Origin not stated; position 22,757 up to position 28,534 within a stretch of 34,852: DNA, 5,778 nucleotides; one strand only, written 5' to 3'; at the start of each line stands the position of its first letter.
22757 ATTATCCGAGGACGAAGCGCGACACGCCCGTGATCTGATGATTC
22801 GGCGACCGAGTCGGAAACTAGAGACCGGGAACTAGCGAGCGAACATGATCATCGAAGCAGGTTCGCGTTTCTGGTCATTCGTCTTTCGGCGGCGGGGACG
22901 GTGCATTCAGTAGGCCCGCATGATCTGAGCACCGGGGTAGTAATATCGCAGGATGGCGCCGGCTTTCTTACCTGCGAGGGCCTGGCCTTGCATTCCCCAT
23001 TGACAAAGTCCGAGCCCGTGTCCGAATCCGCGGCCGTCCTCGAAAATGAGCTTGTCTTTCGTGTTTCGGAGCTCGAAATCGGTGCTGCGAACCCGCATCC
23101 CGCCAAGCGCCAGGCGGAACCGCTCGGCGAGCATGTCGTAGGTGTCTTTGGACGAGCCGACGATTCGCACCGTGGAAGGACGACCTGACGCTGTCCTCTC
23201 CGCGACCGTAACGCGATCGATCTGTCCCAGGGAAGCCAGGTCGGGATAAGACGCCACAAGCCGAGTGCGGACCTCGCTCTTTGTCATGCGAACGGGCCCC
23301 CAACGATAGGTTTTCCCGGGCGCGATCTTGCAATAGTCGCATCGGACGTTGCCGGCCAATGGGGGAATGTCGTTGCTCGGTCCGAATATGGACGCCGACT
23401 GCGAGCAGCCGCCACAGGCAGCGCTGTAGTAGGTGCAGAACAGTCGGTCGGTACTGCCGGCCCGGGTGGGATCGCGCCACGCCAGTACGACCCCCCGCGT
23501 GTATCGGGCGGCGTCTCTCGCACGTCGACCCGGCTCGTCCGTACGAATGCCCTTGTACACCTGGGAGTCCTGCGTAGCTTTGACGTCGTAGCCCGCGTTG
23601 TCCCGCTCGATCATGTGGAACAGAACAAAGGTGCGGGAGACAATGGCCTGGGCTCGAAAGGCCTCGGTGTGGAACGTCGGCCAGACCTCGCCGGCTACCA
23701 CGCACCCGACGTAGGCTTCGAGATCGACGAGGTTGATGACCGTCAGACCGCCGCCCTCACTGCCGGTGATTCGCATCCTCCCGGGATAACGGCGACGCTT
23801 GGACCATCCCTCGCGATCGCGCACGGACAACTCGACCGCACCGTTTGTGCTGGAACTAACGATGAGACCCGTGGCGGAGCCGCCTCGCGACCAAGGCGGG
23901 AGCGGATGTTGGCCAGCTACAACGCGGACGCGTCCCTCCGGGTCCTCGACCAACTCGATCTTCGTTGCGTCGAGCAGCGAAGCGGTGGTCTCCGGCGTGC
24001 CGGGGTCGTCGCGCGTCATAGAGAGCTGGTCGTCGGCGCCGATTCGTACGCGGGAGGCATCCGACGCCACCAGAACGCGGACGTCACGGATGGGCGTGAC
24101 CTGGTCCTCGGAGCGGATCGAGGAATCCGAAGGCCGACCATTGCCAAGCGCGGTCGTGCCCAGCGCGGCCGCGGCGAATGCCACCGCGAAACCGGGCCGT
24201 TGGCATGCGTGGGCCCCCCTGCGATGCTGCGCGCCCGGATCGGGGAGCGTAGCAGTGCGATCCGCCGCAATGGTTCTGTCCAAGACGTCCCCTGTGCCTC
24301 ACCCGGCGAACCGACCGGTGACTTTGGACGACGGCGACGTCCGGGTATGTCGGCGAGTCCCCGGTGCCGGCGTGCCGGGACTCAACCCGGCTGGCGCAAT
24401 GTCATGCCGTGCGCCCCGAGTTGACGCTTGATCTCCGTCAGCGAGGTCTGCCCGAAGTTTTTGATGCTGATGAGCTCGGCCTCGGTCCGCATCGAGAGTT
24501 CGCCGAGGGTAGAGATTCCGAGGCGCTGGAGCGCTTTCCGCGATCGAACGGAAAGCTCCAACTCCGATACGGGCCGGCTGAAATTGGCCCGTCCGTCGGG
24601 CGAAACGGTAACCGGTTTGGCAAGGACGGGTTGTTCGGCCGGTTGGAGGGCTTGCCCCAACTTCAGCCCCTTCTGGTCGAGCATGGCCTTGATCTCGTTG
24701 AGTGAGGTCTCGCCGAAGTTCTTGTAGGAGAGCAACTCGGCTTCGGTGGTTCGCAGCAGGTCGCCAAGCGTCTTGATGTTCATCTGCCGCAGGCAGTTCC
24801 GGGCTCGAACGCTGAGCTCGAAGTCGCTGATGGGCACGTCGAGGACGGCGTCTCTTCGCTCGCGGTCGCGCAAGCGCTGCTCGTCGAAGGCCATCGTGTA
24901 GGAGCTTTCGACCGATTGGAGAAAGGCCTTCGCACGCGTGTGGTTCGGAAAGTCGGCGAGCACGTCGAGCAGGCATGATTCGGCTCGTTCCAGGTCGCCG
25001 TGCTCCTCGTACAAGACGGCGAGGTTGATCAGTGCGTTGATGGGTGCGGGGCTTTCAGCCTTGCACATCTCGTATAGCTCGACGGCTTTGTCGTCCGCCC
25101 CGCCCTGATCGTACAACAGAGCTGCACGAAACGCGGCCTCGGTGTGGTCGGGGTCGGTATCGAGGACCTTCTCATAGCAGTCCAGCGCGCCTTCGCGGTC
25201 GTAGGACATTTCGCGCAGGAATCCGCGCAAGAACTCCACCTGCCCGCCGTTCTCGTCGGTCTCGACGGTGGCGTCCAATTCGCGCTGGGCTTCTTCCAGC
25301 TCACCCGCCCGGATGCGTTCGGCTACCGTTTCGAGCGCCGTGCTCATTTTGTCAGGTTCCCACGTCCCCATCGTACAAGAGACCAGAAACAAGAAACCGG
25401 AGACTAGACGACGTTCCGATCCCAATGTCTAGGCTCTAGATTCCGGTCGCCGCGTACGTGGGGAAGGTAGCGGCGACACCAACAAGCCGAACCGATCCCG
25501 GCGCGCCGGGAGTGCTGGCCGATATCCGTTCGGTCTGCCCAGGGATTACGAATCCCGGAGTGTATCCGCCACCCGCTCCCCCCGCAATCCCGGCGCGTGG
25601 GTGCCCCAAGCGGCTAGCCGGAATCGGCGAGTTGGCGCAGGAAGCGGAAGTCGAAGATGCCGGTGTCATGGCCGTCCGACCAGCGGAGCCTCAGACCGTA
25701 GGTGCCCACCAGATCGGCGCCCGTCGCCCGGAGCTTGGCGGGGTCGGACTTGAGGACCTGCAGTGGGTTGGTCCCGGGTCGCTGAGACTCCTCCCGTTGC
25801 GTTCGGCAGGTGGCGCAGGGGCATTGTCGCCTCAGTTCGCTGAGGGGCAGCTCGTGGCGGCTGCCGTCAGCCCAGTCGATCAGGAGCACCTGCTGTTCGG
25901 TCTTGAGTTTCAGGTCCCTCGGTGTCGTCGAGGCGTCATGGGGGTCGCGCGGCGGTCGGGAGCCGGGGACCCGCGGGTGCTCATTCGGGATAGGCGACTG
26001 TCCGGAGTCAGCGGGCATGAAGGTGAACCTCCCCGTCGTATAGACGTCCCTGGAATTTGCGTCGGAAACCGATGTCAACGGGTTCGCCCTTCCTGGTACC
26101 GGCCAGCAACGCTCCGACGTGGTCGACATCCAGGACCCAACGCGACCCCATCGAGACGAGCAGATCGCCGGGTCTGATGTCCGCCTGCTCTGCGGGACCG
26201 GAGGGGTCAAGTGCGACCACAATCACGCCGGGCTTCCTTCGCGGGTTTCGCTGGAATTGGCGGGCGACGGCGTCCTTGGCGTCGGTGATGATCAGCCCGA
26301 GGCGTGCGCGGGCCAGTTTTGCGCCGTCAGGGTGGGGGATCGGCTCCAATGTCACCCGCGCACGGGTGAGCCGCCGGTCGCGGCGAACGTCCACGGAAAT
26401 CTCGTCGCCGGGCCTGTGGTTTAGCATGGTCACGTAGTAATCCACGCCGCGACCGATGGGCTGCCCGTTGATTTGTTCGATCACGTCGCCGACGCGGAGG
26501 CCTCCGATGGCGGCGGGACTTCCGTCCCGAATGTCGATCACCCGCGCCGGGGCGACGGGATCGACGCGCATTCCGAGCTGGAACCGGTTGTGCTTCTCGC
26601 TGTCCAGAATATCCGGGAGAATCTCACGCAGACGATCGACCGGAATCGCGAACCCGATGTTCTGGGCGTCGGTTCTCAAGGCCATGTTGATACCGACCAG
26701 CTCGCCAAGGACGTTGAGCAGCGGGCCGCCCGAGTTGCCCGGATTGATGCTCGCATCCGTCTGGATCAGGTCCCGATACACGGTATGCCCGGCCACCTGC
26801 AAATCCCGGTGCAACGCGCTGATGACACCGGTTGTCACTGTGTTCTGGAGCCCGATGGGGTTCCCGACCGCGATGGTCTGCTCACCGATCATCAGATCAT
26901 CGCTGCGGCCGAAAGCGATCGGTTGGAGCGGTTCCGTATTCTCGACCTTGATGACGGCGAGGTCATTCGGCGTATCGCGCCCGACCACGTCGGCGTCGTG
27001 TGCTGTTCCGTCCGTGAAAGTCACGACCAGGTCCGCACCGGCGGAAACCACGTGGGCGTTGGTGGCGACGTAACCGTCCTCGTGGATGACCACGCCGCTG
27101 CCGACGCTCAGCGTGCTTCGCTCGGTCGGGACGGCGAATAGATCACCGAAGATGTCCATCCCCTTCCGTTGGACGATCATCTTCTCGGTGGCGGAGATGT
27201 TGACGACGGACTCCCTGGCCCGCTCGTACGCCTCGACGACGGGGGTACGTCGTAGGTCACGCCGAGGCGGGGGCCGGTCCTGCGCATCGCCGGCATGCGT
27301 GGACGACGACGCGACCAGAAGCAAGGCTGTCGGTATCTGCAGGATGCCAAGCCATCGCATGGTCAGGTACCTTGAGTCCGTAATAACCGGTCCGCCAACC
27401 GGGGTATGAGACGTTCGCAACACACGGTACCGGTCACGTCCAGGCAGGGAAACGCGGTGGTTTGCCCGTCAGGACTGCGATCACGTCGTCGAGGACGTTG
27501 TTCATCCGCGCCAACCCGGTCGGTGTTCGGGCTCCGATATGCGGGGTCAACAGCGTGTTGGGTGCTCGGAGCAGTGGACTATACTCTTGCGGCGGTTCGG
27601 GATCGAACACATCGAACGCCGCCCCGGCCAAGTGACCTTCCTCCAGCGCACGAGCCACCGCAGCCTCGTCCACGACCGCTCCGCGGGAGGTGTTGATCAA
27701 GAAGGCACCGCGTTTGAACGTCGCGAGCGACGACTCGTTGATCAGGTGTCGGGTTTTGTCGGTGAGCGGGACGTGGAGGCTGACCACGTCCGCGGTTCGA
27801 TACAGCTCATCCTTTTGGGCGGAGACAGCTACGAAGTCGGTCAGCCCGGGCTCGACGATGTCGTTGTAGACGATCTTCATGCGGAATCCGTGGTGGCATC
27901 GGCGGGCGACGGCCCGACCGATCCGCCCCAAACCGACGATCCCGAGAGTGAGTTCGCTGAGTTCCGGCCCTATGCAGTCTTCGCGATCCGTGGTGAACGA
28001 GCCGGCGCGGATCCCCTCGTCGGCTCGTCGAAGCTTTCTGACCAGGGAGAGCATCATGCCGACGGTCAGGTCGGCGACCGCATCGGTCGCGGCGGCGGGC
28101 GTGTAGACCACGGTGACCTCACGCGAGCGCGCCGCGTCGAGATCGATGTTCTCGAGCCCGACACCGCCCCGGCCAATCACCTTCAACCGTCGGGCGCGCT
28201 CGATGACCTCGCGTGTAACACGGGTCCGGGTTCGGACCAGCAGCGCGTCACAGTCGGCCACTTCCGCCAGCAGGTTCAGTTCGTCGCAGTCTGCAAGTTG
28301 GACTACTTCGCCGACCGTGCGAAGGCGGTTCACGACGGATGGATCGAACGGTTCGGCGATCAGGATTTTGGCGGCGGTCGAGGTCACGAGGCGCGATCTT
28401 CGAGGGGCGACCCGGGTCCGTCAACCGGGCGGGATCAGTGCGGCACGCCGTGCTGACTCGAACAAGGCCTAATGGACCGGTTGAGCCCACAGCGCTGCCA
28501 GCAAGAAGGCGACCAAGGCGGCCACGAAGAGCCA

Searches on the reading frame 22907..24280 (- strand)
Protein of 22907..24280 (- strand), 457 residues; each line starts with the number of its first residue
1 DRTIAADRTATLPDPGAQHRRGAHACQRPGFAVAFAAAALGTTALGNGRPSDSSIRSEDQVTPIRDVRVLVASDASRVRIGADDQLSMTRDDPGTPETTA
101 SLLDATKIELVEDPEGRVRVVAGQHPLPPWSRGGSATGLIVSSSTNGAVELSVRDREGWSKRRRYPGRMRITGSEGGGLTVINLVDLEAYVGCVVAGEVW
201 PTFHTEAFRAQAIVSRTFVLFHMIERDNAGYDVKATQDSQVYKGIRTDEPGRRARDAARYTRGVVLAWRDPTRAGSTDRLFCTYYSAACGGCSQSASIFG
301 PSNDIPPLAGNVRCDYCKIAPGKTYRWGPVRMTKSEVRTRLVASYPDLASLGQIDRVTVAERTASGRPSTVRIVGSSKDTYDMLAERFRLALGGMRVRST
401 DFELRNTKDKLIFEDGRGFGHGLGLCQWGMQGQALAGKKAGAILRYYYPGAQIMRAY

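Call 8: search_protein_families(library=pfam, proteins=[window:22907-24280:-], max_evalue=0.001)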
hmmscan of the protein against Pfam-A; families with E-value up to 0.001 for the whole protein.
window:22907-24280:- (457 aa): 1 family
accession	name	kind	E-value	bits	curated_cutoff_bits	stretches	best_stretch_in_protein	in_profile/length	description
PF08486.15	SpoIID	-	1.3e-19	71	23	1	176-268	2-97/97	Stage II sporulation protein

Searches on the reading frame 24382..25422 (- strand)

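Call 8: search_protein_families(library=pfam, proteins=[window:24382-25422:-], max_evalue=0.001)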
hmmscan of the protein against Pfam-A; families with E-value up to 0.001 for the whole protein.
window:24382-25422:- (346 aa): 14 families
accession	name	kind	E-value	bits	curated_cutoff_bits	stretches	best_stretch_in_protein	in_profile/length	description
PF03118.21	RNA_pol_A_CTD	-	1e-43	147.3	23.8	2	189-249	6-66/67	Bacterial RNA polymerase, alpha chain C terminal domain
PF14559.12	TPR_19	-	5e-12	46.4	25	2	122-168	19-65/68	Tetratricopeptide repeat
PF13174.12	TPR_6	-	2.1e-10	41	26.3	0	130-161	2-33/33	Tetratricopeptide repeat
PF07719.23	TPR_2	-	2.1e-09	37.2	27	0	130-161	3-34/34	Tetratricopeptide repeat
PF13432.12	TPR_16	-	1.8e-08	35.1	32.7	1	76-124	13-61/65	Tetratricopeptide repeat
PF13428.12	TPR_14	-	4.5e-08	33.4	23.5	0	129-165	2-38/44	Tetratricopeptide repeat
PF13424.12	TPR_12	-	1.3e-06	29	30.1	0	123-156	40-73/77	Tetratricopeptide repeat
PF00515.34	TPR_1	-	2e-06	27.8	27.8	0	77-93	18-34/34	Tetratricopeptide repeat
PF13431.12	TPR_17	-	6.3e-06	26.5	24.4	0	82-113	1-32/34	Tetratricopeptide repeat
PF13181.12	TPR_8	-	7.7e-06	26.1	25.7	0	129-154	2-27/34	Tetratricopeptide repeat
PF16918.11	PknG_TPR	-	2.1e-05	23.9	27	1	24-190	92-259/340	Protein kinase G tetratricopeptide repeat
PF13176.12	TPR_7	-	7.3e-05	23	27.9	0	130-156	1-27/36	Tetratricopeptide repeat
PF13371.12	TPR_9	-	0.00042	20.7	35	0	74-126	9-61/73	Tetratricopeptide repeat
PF14561.12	TPR_20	-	0.00057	20.6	25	0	83-115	11-43/90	Tetratricopeptide repeat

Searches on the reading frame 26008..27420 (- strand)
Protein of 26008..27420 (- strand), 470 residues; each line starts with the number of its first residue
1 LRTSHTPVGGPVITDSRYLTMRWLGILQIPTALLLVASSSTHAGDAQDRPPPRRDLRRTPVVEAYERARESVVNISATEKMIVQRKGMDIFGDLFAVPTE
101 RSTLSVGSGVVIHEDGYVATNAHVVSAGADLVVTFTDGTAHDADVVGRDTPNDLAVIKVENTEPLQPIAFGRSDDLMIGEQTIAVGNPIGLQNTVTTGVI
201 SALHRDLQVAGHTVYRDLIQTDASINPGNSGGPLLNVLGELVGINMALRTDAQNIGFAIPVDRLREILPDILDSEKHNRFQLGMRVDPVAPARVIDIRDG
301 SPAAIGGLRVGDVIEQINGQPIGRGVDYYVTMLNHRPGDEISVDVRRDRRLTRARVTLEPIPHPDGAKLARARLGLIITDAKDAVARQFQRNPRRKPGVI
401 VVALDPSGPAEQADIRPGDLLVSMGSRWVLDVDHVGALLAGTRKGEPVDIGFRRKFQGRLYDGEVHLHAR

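Call 8: search_protein_families(library=pfam, proteins=[window:26008-27420:-], max_evalue=0.001)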
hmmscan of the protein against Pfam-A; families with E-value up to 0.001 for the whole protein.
window:26008-27420:- (470 aa): 7 families
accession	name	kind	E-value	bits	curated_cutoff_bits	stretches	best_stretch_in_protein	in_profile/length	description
PF13365.12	Trypsin_2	-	5.9e-33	115.1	27.6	1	107-244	1-144/144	Trypsin-like peptidase domain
PF13180.12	PDZ_2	-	1.7e-21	76.7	27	2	282-358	3-80/80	PDZ domain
PF17820.7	PDZ_6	-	6.8e-20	71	27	2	294-347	2-54/54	PDZ domain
PF00089.32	Trypsin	-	1.3e-19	71.3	20.6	1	107-266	27-218/220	Trypsin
PF00595.29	PDZ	-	7.2e-11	42.8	23.2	1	276-322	6-57/81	PDZ domain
PF14685.13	PDZ_Tricorn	-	0.0004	20.8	25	0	297-350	27-81/88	Tricorn protease PDZ domain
PF10459.15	Peptidase_S46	-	0.00077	18.7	22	0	221-246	626-651/698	Peptidase S46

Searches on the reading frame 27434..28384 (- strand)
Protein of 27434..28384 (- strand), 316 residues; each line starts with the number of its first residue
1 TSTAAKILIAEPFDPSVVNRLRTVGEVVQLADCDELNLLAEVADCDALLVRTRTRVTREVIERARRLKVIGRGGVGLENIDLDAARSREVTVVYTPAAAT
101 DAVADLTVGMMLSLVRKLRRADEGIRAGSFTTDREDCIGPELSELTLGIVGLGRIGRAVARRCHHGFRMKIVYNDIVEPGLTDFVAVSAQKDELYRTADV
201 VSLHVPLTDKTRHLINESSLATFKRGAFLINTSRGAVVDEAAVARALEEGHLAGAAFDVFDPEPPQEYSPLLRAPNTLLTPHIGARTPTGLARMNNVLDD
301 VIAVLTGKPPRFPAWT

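Call 8: search_protein_families(library=pfam, proteins=[window:27434-28384:-], max_evalue=0.001)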
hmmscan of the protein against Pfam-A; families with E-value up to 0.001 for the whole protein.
window:27434-28384:- (316 aa): 3 families
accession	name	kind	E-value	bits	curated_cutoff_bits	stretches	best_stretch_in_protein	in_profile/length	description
PF02826.25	2-Hacid_dh_C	-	1.2e-58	197.9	25.1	1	108-284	1-178/178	D-isomer specific 2-hydroxyacid dehydrogenase, NAD binding domain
PF00389.36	2-Hacid_dh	-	1.9e-27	96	24.6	1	7-311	1-130/134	D-isomer specific 2-hydroxyacid dehydrogenase, catalytic domain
PF03446.21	NAD_binding_2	-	3.5e-05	24.3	21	1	147-250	2-110/161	NAD binding domain of 6-phosphogluconate dehydrogenase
